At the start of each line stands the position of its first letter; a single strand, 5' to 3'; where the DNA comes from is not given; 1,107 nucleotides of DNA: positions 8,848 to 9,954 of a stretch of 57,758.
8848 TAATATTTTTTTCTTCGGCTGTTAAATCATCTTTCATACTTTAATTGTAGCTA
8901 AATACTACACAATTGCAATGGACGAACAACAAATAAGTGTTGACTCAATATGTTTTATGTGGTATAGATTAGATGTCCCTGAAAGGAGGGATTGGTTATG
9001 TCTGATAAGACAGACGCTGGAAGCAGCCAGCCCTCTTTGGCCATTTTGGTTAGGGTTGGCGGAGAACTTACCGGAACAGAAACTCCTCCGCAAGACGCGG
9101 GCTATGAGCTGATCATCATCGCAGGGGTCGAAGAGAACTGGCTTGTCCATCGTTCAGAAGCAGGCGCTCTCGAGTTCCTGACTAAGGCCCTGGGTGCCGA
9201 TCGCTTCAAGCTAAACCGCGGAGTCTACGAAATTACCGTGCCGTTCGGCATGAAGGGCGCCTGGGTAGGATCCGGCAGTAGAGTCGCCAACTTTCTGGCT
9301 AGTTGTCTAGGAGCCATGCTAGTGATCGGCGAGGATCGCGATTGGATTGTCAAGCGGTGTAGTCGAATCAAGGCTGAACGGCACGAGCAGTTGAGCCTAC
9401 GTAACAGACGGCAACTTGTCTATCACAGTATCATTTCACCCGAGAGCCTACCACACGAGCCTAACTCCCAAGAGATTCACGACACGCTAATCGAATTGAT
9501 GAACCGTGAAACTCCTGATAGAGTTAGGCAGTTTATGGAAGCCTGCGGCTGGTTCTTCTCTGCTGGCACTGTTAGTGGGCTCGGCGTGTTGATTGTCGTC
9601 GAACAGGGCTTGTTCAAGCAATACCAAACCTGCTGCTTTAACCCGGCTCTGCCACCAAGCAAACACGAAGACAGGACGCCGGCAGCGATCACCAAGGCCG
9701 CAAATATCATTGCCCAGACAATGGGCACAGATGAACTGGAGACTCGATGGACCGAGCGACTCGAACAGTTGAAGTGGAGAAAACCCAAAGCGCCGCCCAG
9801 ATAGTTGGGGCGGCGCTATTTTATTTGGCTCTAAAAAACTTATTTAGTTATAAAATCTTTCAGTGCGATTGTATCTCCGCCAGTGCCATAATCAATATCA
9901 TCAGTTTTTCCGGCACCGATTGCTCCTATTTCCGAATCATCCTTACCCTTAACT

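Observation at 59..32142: Dispersed family of GC-rich, expression-ready ORFan cassettes in intergenic gaps of an AT-rich, one-strand genome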

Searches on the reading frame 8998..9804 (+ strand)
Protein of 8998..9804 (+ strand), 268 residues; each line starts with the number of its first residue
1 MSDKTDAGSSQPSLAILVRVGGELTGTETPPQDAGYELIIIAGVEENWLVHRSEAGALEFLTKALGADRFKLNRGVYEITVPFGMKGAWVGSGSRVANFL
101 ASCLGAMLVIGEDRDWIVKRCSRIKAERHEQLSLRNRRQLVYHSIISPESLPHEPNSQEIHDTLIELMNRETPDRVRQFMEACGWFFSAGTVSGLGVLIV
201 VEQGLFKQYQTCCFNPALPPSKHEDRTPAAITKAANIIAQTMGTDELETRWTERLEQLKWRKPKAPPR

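Call 16: search_protein_families(library=pfam, max_evalue=1, proteins=[window:8998-9804:+])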
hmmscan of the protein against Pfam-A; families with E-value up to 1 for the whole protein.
window:8998-9804:+ (268 aa): 1 family
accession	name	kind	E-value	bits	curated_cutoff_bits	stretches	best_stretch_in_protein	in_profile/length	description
PF14965.11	BRI3BP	-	0.2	11.6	27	1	157-202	2-47/179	Negative regulator of p53/TP53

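Call 25: search_protein_families(library=phrogs, max_evalue=0.1, proteins=[window:8998-9804:+])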
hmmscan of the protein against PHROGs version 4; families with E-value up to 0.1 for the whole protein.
window:8998-9804:+ (268 aa): 0 families

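Call 26: search_protein_families(library=padloc, max_evalue=0.1, proteins=[window:8998-9804:+])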
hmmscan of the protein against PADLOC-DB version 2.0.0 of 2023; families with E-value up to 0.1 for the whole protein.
window:8998-9804:+ (268 aa): 0 families

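Call 27: search_protein_families(library=ncbifam, max_evalue=0.1, proteins=[window:8998-9804:+])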
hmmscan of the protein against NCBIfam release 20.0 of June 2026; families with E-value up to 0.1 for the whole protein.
window:8998-9804:+ (268 aa): 0 families

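Call 39: search_protein_representatives(protein=window:8998-9804:+)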
Query: 268 residues. Proteins with E-value up to 0.001 (for the whole library): 11; up to 1e-10: 2; up to 1e-30: 1. The best 11 are listed.
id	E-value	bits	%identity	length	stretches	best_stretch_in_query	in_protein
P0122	1.5e-113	394.8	68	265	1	1-268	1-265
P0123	7.1e-11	58.2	38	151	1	11-117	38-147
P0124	7.3e-09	51.6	40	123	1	28-107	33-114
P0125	7.6e-09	51.5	42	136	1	12-116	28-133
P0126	1.4e-08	50.7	40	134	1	26-107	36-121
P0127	1.6e-08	50.5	42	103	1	22-116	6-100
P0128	3.1e-06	43.0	38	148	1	35-116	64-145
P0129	5.7e-06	42.1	33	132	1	13-116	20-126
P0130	2.3e-05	40.1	35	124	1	36-116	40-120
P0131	2.9e-04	36.5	40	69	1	45-104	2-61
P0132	6.3e-04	35.4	38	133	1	33-106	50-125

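Call 42: find_encoding_contigs(protein=P0122, flank=10000, max_places=4)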
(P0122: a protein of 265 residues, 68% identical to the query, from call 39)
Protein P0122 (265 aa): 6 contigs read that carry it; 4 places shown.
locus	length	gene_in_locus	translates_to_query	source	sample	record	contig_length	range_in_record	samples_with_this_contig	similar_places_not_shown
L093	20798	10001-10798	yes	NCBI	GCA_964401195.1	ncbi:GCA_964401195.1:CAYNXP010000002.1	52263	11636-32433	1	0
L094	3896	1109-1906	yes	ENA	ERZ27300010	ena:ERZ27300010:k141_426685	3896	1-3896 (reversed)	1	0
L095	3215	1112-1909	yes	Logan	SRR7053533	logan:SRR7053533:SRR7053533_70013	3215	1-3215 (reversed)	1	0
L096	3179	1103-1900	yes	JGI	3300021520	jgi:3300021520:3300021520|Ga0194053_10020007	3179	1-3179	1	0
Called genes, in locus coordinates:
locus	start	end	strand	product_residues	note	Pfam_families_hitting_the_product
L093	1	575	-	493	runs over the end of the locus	PF01425:Amidase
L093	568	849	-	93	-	PF02686:GatC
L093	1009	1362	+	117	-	-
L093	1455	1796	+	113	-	-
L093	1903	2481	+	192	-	-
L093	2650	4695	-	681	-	PF22745:Nlig-Ia, PF14520:HHH_5 (faint), PF01653:DNA_ligase_aden, PF03120:OB_DNA_ligase, PF03119:DNA_ligase_ZBD (weak), PF12826:HHH_2, PF00533:BRCT, PF12738:PTCB-BRCT (weak)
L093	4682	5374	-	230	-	-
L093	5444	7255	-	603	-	PF00009:GTP_EFTU, PF01926:MMR_HSR1 (faint), PF22042:EF-G_D2 (faint), PF03144:GTP_EFTU_D2 (weak), PF00679:EFG_C, PF21018:BipA_C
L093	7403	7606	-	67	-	PF18893:DUF5652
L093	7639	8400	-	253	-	PF18761:Heliorhodopsin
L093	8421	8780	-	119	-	PF06397:Desulfoferrod_N, PF01880:Desulfoferrodox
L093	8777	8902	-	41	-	-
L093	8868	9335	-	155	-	-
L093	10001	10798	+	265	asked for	-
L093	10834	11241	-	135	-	-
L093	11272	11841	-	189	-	-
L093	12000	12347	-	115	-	PF03819:MazG (weak)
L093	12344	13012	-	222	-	PF06197:DUF998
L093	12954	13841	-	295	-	PF01435:Peptidase_M48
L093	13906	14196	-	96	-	PF09685:MamF_MmsF (weak)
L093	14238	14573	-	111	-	PF09685:MamF_MmsF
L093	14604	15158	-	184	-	PF04011:LemA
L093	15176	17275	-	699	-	-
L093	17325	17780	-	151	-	PF01281:Ribosomal_L9_N, PF03948:Ribosomal_L9_C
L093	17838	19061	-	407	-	PF22694:CtpB_N-like (weak), PF00595:PDZ, PF13180:PDZ_2, PF17820:PDZ_6, PF03572:Peptidase_S41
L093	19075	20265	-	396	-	PF05257:CHAP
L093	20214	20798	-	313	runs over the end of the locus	PF18075:FtsX_ECD, PF02687:FtsX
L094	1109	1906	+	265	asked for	-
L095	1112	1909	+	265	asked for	-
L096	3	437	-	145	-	?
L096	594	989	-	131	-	PF01641:SelR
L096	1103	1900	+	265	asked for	-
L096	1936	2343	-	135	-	-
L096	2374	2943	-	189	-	-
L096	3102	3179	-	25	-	?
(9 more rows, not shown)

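Call 59: find_encoding_contigs(protein=P0123, flank=6000, max_places=3)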
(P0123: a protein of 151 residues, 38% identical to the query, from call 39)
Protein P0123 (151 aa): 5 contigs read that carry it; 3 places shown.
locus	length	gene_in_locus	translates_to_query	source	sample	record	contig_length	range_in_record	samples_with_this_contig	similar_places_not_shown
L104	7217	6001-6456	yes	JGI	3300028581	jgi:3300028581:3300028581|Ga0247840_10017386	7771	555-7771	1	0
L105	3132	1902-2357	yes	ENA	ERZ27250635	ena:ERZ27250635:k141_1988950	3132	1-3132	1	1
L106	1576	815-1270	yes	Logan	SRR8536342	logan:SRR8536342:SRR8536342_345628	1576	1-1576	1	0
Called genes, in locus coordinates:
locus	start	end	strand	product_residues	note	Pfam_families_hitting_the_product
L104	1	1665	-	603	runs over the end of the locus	PF00009:GTP_EFTU, PF01926:MMR_HSR1 (faint), PF22042:EF-G_D2 (faint), PF03144:GTP_EFTU_D2 (weak), PF00679:EFG_C, PF21018:BipA_C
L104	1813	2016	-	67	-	PF18893:DUF5652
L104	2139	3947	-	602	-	PF02310:B12-binding (weak), PF04055:Radical_SAM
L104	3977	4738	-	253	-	PF18761:Heliorhodopsin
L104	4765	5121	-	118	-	PF06397:Desulfoferrod_N, PF01880:Desulfoferrodox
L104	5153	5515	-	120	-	PF01641:SelR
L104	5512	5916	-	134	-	-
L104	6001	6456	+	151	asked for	-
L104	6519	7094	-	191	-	-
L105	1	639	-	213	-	?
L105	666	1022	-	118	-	PF06397:Desulfoferrod_N, PF01880:Desulfoferrodox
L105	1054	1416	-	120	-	PF01641:SelR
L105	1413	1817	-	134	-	-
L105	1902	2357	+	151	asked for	-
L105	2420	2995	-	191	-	-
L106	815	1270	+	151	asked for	-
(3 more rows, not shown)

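Call 60: find_encoding_contigs(protein=P0125, flank=6000, max_places=3)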
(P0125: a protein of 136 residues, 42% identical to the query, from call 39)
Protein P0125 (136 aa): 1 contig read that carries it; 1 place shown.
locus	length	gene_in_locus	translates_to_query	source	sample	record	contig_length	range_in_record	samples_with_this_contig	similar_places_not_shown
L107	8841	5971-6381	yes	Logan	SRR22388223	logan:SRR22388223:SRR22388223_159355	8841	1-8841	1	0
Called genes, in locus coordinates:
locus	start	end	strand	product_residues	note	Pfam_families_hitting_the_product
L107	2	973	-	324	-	?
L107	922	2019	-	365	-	PF20706:GT4-conflict, PF00534:Glycos_transf_1, PF13692:Glyco_trans_1_4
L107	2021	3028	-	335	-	PF06723:MreB_Mbl, PF00022:Actin (weak), PF25216:Volactin (faint), PF00012:HSP70, PF11104:PilM_2 (faint), PF06277:EutA (faint), PF14450:FtsA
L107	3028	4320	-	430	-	PF00275:EPSP_synthase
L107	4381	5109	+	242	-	PF08308:PEGA (weak)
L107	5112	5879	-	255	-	PF04203:Sortase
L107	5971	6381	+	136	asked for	-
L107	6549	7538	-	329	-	PF08545:ACP_syn_III, PF08541:ACP_syn_III_C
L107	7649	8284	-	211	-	PF12917:YfbR-like (weak), PF13023:HD_3, PF01966:HD (weak)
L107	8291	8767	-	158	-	PF18931:DUF5680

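Call 71: predict_structure(alignment_id=A1)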
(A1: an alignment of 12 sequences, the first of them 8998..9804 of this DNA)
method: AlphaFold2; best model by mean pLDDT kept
length: 268 residues; sequences in the alignment: 12
mean_pLDDT: 62.5   pTM: 0.48
mean pLDDT of the five models: 62.5, 60.8, 58.8, 58.6, 55.0
residues with pLDDT >= 90: 61; 70-90: 38; 50-70: 68; < 50: 101
segments of 3 or more residues with pLDDT < 50: 1-8, 120-132, 150-152, 182-228, 236-244, 257-268
pLDDT, mean of each block of 10 residues (from residue 1): 43 86 73 83 85 96 94 96 89 80 94 78 36 49 51 54 59 56 43 35 33 39 45 49 51 48 40
secondary structure, 60 per line:
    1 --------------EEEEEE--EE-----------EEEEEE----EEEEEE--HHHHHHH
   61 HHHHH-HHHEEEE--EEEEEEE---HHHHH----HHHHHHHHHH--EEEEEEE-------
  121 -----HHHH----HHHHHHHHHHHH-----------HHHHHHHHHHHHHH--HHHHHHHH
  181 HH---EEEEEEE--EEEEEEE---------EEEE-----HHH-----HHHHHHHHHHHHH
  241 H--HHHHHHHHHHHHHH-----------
elements in order: E15-20 E36-41 E46-51 H54-65 E70-73 E76-82 H86-90 H95-104 E107-113 H126-129 H134-145 H157-170 H173-182 E186-192 E195-201 E211-214 H228-241 H244-257

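Call 76: fold_search(model_id=the predicted structure, library=pdb)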
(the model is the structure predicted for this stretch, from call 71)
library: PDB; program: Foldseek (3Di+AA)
matches with E <= 10: 344; with E <= 0.001: 0
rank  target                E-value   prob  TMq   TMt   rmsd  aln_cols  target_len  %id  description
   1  8zej_C                3.9e-02  0.60  0.16  0.20  11.0       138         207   14  Structure of E.coli ribosome in complex with an engineered arrest peptide (released 2025-06-18)
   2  7n1p_SC               5.8e-02  0.54  0.16  0.20  10.8       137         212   14  Elongating 70S ribosome complex in a classical pre-translocation (PRE-C) conformation (released 2021-07-14)
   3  6ztj_AC               7.8e-02  0.51  0.16  0.20  11.1       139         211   14  E. coli 70S-RNAP expressome complex in NusG-coupled state (38 nt intervening mRNA) (released 2020-09-16)
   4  8p2f_d                8.8e-02  0.54  0.18  0.22  10.9       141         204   13  Staphylococcus aureus 70S ribosome with elongation factor G locked with fusidic acid cyclopentane in post-translocatio (released 2024-05-01)
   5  5yww                  8.8e-02  0.54  0.16  0.09  13.6        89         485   13  Archael RuvB-like Holiday junction helicase (released 2018-06-13)
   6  8buu_c                8.8e-02  0.51  0.16  0.20  11.1       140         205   16  ARE-ABCF VmlR2 bound to a 70S ribosome (released 2023-04-05)
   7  9sro_C                9.4e-02  0.60  0.17  0.21  10.6       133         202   14  Cryo-EM structure of SKM-70S ribosomal stalled complex in the rotated state with hybrid tRNAs (released 2026-02-18)
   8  5lm7_C                1.0e-01  0.47  0.18  0.12  15.5       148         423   11  Crystal structure of the lambda N-Nus factor complex (released 2017-04-05)
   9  9fy1_c                1.0e-01  0.44  0.16  0.20  11.1       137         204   17  Structure of CliM-stalled Bacillus subtilis 70S ribosome with release factor bound in the A-site (released 2026-01-14)
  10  9guw_D                1.1e-01  0.35  0.15  0.19  11.5       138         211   13  30S-TEC (TEC in expressome position) Inactive state 2 (released 2024-11-20)
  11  5mdv_h                1.2e-01  0.47  0.16  0.20  10.8       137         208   13  Structure of ArfA and RF2 bound to the 70S ribosome (accommodated state) (released 2016-12-14)
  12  7nhn_d                1.2e-01  0.44  0.16  0.21  11.0       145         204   10  VgaL, an antibiotic resistance ABCF, in complex with 70S ribosome from Listeria monocytogenes (released 2021-05-05)
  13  8p16_h                1.2e-01  0.38  0.16  0.20  11.0       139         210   15  E167K RF2 on E. coli 70S release complex with UGG (Structure I) (released 2024-05-22)
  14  5li0_c                1.3e-01  0.38  0.15  0.18  10.1       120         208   16  70S ribosome from Staphylococcus aureus (released 2016-12-28)
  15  6ztm_AC               1.3e-01  0.41  0.16  0.20  10.9       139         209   14  E. coli 70S-RNAP expressome complex in collided state without NusG (released 2020-09-16)
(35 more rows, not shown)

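Call 87: find_encoding_contigs(protein=P0128, flank=6000, max_places=2)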
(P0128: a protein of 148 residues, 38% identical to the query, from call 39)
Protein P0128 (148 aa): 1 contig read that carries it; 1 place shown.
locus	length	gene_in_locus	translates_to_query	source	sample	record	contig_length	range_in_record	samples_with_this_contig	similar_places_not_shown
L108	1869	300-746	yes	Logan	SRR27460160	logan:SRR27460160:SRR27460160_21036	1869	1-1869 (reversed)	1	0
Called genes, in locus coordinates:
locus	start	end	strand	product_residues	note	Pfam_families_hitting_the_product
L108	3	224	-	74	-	?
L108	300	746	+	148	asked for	-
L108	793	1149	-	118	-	PF06397:Desulfoferrod_N, PF01880:Desulfoferrodox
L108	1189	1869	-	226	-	?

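Call 88: find_encoding_contigs(protein=P0126, flank=6000, max_places=2)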
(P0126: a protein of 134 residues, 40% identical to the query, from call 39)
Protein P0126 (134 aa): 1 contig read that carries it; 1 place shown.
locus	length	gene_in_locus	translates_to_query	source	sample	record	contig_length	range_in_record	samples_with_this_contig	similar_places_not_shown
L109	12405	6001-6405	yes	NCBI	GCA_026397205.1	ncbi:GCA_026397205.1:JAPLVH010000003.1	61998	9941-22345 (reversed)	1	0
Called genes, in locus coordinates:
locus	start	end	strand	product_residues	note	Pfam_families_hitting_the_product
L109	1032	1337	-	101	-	PF02686:GatC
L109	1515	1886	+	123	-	-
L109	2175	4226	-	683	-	PF22745:Nlig-Ia, PF01653:DNA_ligase_aden, PF03120:OB_DNA_ligase, PF03119:DNA_ligase_ZBD (weak), PF14520:HHH_5 (weak), PF12826:HHH_2, PF00533:BRCT, PF12738:PTCB-BRCT (weak)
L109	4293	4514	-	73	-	PF18893:DUF5652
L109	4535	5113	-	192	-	-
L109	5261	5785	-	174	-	-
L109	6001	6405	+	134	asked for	-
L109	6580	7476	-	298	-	PF01435:Peptidase_M48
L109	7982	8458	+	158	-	-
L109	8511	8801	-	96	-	PF09685:MamF_MmsF (weak)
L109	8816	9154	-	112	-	PF09685:MamF_MmsF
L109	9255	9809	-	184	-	PF04011:LemA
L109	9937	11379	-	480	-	-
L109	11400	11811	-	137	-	-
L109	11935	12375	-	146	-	PF01281:Ribosomal_L9_N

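Call 101: search_protein_families(library=pfam, max_evalue=0.1, proteins=[L093:1009-1362:+, L093:1455-1796:+, L104:6001-6456:+, L109:1515-1886:+, L109:7982-8458:+])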
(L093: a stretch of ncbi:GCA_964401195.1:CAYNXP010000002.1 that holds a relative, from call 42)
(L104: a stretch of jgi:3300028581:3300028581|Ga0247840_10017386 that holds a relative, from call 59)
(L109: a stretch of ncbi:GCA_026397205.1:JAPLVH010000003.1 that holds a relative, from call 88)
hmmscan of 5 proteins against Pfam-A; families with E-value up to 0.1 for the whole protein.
L093:1009-1362:+ (117 aa): 0 families

L093:1455-1796:+ (113 aa): 0 families

L104:6001-6456:+ (151 aa): 0 families

L109:1515-1886:+ (123 aa): 0 families

L109:7982-8458:+ (158 aa): 1 family
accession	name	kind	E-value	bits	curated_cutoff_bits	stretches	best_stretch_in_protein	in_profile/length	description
PF01941.24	AdoMet_Synthase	-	0.032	13.5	27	1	62-138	182-261/395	S-adenosylmethionine synthetase (AdoMet synthetase)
